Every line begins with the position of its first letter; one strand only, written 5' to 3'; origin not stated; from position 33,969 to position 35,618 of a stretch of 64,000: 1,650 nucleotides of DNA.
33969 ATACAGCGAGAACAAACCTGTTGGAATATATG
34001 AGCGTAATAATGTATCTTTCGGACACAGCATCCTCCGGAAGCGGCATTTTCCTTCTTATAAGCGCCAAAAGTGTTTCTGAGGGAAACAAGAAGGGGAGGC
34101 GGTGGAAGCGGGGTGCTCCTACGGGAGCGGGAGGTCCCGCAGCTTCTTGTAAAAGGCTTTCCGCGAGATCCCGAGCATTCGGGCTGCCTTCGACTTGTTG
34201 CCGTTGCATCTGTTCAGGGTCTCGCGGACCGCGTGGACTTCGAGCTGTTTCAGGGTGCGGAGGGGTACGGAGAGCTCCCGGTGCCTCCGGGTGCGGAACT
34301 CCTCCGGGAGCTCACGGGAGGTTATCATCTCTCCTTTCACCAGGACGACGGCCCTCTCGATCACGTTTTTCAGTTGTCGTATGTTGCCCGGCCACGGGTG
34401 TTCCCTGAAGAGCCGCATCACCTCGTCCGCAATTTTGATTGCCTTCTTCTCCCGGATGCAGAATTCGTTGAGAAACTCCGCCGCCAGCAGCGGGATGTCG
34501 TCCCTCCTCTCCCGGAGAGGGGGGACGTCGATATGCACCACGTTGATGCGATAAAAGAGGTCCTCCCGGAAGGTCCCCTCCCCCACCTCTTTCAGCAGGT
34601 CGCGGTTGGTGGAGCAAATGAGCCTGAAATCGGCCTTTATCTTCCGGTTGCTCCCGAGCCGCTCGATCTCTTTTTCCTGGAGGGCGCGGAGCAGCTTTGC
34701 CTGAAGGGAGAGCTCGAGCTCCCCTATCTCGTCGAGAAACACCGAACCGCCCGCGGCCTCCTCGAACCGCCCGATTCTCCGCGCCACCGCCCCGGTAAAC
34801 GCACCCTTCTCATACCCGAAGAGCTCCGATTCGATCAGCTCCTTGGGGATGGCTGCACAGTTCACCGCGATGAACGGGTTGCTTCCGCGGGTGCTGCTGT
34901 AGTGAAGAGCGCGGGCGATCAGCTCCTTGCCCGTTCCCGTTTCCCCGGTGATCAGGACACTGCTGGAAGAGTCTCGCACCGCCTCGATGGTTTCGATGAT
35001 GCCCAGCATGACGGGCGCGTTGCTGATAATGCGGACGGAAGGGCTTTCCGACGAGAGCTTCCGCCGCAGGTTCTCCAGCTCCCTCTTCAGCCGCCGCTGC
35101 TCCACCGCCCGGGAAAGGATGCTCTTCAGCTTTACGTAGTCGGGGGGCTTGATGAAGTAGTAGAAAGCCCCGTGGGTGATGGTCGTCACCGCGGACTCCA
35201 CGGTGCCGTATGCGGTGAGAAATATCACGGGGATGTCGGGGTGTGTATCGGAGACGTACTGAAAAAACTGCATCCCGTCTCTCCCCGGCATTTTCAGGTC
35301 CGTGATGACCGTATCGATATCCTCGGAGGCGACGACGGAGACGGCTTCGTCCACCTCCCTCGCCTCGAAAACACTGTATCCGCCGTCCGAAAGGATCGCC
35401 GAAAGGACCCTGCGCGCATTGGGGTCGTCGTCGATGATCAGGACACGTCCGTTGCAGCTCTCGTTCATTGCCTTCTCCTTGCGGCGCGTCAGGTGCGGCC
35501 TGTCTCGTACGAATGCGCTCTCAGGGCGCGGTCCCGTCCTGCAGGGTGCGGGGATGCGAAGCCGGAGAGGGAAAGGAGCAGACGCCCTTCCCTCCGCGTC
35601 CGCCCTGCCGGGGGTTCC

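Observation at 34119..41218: A local sigma-54 regulon: three -24/-12 promoters next to an NtrC-type activator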

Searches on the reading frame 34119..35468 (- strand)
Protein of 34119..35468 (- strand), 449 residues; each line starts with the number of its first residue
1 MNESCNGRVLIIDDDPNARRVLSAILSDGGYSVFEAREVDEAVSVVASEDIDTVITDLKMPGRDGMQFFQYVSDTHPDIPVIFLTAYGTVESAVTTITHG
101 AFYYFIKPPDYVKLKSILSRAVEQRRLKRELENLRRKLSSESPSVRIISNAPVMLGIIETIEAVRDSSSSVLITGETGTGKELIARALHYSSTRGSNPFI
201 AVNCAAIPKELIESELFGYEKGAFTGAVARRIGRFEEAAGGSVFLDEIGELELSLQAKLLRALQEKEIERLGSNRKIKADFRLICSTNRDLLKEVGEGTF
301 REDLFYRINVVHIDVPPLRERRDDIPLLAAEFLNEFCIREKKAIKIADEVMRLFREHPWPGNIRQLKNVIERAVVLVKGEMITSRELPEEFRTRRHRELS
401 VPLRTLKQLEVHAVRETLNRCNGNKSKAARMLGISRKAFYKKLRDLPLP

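Call 4: search_protein_families(library=pfam, proteins=[window:34119-35468:-])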
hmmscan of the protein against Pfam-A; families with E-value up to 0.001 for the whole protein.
window:34119-35468:- (449 aa): 8 families
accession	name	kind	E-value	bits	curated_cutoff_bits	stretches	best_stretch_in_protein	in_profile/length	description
PF00158.32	Sigma54_activat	-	5.9e-70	234.8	20.2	1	147-313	1-167/168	Sigma-54 interaction domain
PF25601.1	AAA_lid_14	-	1.2e-26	92.8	27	1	319-397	1-80/87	AAA+ ATPase lid domain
PF00072.30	Response_reg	-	1.4e-25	90.1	30.2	1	9-117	1-109/111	Response regulator receiver domain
PF14532.12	Sigma54_activ_2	-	2.1e-22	80.3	25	1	149-318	2-138/138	Sigma-54 interaction domain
PF02954.25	HTH_8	-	7e-13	48.5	22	1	405-444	1-40/42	Bacterial regulatory protein, Fis family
PF07728.20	AAA_5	-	1.1e-08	35.6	22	1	171-289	2-123/139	AAA domain (dynein-related subfamily)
PF00004.35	AAA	-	0.00011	23.1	21.2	1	171-289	1-110/131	ATPase family associated with various cellular activities (AAA)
PF01078.27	Mg_chelatase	-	0.00033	20.6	20.3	0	229-288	96-157/207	Magnesium chelatase, subunit ChlI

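Call 5: search_protein_families(library=ncbifam, proteins=[window:34119-35468:-])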
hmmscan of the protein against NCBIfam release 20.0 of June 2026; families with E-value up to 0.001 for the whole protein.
window:34119-35468:- (449 aa): 116 families (the best 25 are shown)
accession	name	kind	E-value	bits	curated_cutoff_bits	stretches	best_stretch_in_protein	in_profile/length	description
NF008469.0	PRK11361.1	equivalog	5.4e-145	483.6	714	1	7-445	5-453/461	acetoacetate metabolism transcriptional regulator AtoC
TIGR01818.1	ntrC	equivalog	5.7e-127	424.3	558.6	1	9-393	1-383/463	nitrogen regulation protein NR(I)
TIGR02915.1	PEP_resp_reg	equivalog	4.4e-122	408.1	502.6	1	9-443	1-439/445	PEP-CTERM-box response regulator transcription factor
NF007689.0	PRK10365.1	equivalog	1e-119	400.2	760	1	8-443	7-439/441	sigma-54-dependent response regulator transcription factor ZraR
NF011695.0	PRK15115.1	equivalog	3.3e-114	382.1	763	1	6-443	6-433/445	two-component system response regulator GlrR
NF051870.1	NAssimRespRegNtrX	equivalog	2e-109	366.5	600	1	9-446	4-450/452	nitrogen assimilation response regulator NtrX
NF041946.1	LuxO_transreg_Vib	equivalog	3.5e-109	365.6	800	1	40-397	30-386/463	quorum-sensing sigma-54 dependent transcriptional regulator LuxO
NF041552.1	TF_PrdR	equivalog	1.2e-108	363.9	795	1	130-444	250-574/577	sigma-54 dependent transcriptional regulator PrdR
TIGR01817.1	nifA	equivalog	2.6e-105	353.2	528.85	1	124-402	173-453/534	nif-specific transcriptional activator NifA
NF008176.1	PRK10923.1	equivalog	6.3e-105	351.5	620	1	6-396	3-390/469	nitrogen regulation protein NR(I)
NF050807.1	TransRegFlbDCaul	equivalog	6.7e-103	344.9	750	1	23-445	17-437/454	sigma-54-dependent transcriptional regulator FlbD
NF038308.1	RNA_repair_RtcR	equivalog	8.7e-98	328.4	650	1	123-440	158-505/530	RNA repair transcriptional activator RtcR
NF003451.0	PRK05022.1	equivalog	7.4e-95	318.6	476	1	127-444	168-506/512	nitric oxide reductase transcriptional regulator NorR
NF049963.1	RespRegFlgRCampy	domain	1.3e-94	317.6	750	1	9-444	3-425/429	fla regulon two-component system response regulator FlgR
NF011958.0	PRK15429.1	equivalog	1.7e-87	294.7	830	1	140-444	374-682/692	formate hydrogenlyase transcriptional activator FlhA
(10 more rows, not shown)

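Call 35: find_homologous_proteins(query=window:34119-35468:-, max_evalue=1e-60)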
Query window:34119-35468:- (449 aa): 7960 proteins with E <= 1e-60 among 8000 candidates; the best 120 are listed.
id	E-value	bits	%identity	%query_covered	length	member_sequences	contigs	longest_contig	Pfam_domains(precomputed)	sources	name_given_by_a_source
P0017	4.3e-291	983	100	100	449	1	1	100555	PF00158.33,PF25601.2,PF02954.26,PF14532.13,PF07728.21,PF00072.31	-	-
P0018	8.6e-261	883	90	100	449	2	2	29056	PF00158.33,PF25601.2,PF02954.26,PF14532.13,PF07728.21,PF00072.31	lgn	-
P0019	1.1e-256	869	88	100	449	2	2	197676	PF00158.33,PF25601.2,PF02954.26,PF14532.13,PF07728.21,PF00072.31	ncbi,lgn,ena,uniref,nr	ncbi:MAG: sigma-54 dependent transcriptional regulator [Alphaproteobacteria bacterium]|uniref:Sigma-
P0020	7.2e-227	771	78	100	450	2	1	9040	PF00158.33,PF25601.2,PF02954.26,PF14532.13,PF07728.21,PF00072.31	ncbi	ncbi:MAG TPA: sigma-54 dependent transcriptional regulator [Dissulfurispiraceae bacterium]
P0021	1.9e-223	760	78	98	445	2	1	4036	PF00158.33,PF25601.2,PF02954.26,PF14532.13,PF07728.21,PF00072.31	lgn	-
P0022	6.7e-223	758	77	99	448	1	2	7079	PF00158.33,PF25601.2,PF02954.26,PF14532.13,PF07728.21,PF00072.31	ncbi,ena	-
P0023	1.2e-222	757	77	99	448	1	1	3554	PF00158.33,PF25601.2,PF02954.26,PF14532.13,PF07728.21,PF00072.31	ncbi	-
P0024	1.2e-222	757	77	99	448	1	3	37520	PF00158.33,PF25601.2,PF02954.26,PF14532.13,PF07728.21,PF00072.31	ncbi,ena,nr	ncbi:MAG: sigma-54 dependent transcriptional regulator [Nitrospirae bacterium]|nr:sigma-54 dependent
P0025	1.3e-222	757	77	99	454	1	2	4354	PF00158.33,PF25601.2,PF02954.26,PF14532.13,PF07728.21,PF00072.31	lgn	-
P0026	1.2e-220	751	74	100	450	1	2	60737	PF00158.33,PF25601.2,PF02954.26,PF14532.13,PF07728.21,PF00072.31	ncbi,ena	-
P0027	8.5e-220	748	74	100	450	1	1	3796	PF00158.33,PF25601.2,PF02954.26,PF14532.13,PF07728.21,PF00072.31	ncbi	-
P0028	2.0e-213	727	74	98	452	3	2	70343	PF00158.33,PF25601.2,PF02954.26,PF14532.13,PF07728.21,PF00072.31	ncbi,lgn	ncbi:MAG: sigma-54 dependent transcriptional regulator [Nitrospirota bacterium]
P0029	9.7e-212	721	73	98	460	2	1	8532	PF00158.33,PF25601.2,PF02954.26,PF14532.13,PF07728.21,PF00072.31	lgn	-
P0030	1.7e-209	714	73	99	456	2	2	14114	PF00158.33,PF25601.2,PF02954.26,PF14532.13,PF07728.21,PF00072.31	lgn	-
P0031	7.8e-204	695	70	98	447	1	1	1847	PF00158.33,PF25601.2,PF02954.26,PF14532.13,PF07728.21,PF00072.31,PF13191.13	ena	-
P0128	6.4e-192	656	65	99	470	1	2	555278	PF00158.33,PF07724.21,PF25601.2,PF02954.26,PF14532.13,PF07728.21,PF00072.31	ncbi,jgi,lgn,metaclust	jgi:DNA-binding NtrC family response regulator|metaclust:\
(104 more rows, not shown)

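Call 37: find_encoding_contigs(protein=P0028, flank=10000, max_places=1)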
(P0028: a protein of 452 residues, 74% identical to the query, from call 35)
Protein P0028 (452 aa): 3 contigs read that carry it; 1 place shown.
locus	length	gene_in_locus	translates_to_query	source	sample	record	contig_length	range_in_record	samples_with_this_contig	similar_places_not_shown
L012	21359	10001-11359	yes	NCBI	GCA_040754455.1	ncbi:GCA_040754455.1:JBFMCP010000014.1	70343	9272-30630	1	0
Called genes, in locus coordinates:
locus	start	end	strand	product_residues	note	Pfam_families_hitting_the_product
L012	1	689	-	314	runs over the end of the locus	PF01479:S4, PF00849:PseudoU_synth_2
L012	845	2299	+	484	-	PF01425:Amidase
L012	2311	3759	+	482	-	PF02934:GatB_N, PF02637:GatB_Yqey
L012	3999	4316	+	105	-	PF14522:Cytochrome_C7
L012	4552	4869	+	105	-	PF14522:Cytochrome_C7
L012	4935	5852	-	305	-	PF01063:Aminotran_4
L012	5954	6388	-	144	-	-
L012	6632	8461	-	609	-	PF13522:GATase_6, PF13537:GATase_7, PF01380:SIS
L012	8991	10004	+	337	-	PF00512:HisKA (weak), PF02518:HATPase_c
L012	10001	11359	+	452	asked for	PF00072:Response_reg, PF00158:Sigma54_activat, PF14532:Sigma54_activ_2, PF07728:AAA_5 (weak), PF25601:AAA_lid_14, PF02954:HTH_8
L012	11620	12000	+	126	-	-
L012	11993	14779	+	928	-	PF14559:TPR_19, PF25060:ARM_TT21_2nd, PF14559:TPR_19, PF25062:ARM_TT21_N, PF00515:TPR_1, PF13414:TPR_11, PF13432:TPR_16, PF14559:TPR_19, +37 more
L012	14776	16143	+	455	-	PF02397:Bac_transf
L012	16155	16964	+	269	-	PF02563:Poly_export, PF10531:SLBB, PF22461:SLBB_2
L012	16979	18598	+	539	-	PF02706:Wzz (weak), PF13807:GNVR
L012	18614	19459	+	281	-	PF01656:CbiA (weak), PF10609:ParA (weak), PF13614:AAA_31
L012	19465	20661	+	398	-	PF13191:AAA_16 (weak), PF25199:nSTAND_NTPase5 (faint), PF07728:AAA_5 (faint), PF13173:AAA_14 (weak), PF13401:AAA_22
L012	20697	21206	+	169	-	PF02357:NusG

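Call 38: find_encoding_contigs(protein=P0128, flank=10000, max_places=1)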
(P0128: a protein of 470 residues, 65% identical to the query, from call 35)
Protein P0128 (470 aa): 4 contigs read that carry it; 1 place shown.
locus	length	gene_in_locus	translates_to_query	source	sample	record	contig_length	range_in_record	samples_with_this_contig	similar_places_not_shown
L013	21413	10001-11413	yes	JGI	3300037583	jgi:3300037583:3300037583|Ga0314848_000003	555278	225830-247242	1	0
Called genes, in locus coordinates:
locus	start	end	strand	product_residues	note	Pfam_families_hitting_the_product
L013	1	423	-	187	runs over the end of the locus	-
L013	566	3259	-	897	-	PF01326:PPDK_N, PF00391:PEP-utilizers, PF02896:PEP-utilizers_C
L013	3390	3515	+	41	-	-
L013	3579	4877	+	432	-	PF03446:NAD_binding_2, PF03721:UDPG_MGDP_dh_N, PF00984:UDPG_MGDP_dh, PF03720:UDPG_MGDP_dh_C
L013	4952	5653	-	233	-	PF07589:PEP_exosort_dom (weak)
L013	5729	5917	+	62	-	-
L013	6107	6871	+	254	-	-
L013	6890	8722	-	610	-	PF13522:GATase_6, PF13537:GATase_7, PF01380:SIS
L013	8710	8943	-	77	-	-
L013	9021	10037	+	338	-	PF00512:HisKA, PF02518:HATPase_c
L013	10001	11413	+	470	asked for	PF00072:Response_reg, PF00158:Sigma54_activat, PF14532:Sigma54_activ_2, PF07724:AAA_2 (weak), PF07728:AAA_5, PF25601:AAA_lid_14, PF02954:HTH_8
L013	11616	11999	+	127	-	-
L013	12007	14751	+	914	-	-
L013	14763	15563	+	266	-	PF02563:Poly_export, PF22461:SLBB_2 (weak), PF10531:SLBB, PF22461:SLBB_2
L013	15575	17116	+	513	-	PF02706:Wzz (weak), PF13807:GNVR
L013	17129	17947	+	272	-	PF01656:CbiA, PF10609:ParA, PF13614:AAA_31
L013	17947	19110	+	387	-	PF25199:nSTAND_NTPase5 (faint), PF13191:AAA_16 (weak), PF07728:AAA_5 (faint), PF13173:AAA_14 (weak), PF13401:AAA_22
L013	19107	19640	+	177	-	PF02357:NusG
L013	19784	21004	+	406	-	PF10082:BBP2_2 (faint), PF13505:OMP_b-brl (faint)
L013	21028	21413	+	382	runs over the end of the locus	PF02397:Bac_transf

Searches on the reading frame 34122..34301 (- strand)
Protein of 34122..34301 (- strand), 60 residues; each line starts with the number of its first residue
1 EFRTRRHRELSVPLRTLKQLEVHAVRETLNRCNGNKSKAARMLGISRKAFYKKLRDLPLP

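Call 40: search_protein_families(library=ncbifam, max_evalue=1, proteins=[window:34122-34301:-])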
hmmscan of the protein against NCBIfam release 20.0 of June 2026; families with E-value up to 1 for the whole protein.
window:34122-34301:- (60 aa): 22 families
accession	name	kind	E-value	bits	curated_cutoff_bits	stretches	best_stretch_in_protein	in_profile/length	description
NF041552.1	TF_PrdR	equivalog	9.1e-07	27.6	795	1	15-55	534-574/577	sigma-54 dependent transcriptional regulator PrdR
NF002517.0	PRK01905.1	equivalog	2e-06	28.3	122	1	17-55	34-72/77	Fis family transcriptional regulator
NF011953.0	PRK15424.1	equivalog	2.3e-06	26.5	703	1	18-56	495-533/538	propionate catabolism operon regulatory protein PrpR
TIGR02915.1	PEP_resp_reg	equivalog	2.5e-06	26.6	502.6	1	5-55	389-440/445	PEP-CTERM-box response regulator transcription factor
NF008469.0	PRK11361.1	equivalog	3.6e-06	25.9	714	1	16-56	413-453/461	acetoacetate metabolism transcriptional regulator AtoC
NF001659.0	PRK00430.1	equivalog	5.4e-06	27.1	99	1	17-56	55-94/98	DNA-binding transcriptional regulator Fis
TIGR02329.1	propionate_PrpR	equivalog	8.4e-06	24.7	499.2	1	14-55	484-525/526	propionate catabolism operon regulatory protein PrpR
NF050807.1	TransRegFlbDCaul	equivalog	1.1e-05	24.6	750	1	14-56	395-437/454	sigma-54-dependent transcriptional regulator FlbD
TIGR02040.1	PpsR-CrtJ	equivalog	1.4e-05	24.3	275.4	1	17-56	400-439/442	transcriptional regulator PpsR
NF008485.2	PRK11388.1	equivalog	4.1e-05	22.1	551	1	9-56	587-634/643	dihydroxyacetone kinase operon transcriptional regulator DhaR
TIGR01818.1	ntrC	equivalog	0.00011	21.2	558.6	1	15-57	421-463/463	nitrogen regulation protein NR(I)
NF051870.1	NAssimRespRegNtrX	equivalog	0.00025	20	600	1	8-57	400-450/452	nitrogen assimilation response regulator NtrX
NF041946.1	LuxO_transreg_Vib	equivalog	0.00028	19.8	800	1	14-55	417-458/463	quorum-sensing sigma-54 dependent transcriptional regulator LuxO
NF007689.0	PRK10365.1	equivalog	0.00034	19.5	760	1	11-54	396-439/441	sigma-54-dependent response regulator transcription factor ZraR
NF041906.1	V4R_TF_MobR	exception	0.0009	17.8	999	1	16-55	503-542/544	phenol degradation transcriptional regulator MobR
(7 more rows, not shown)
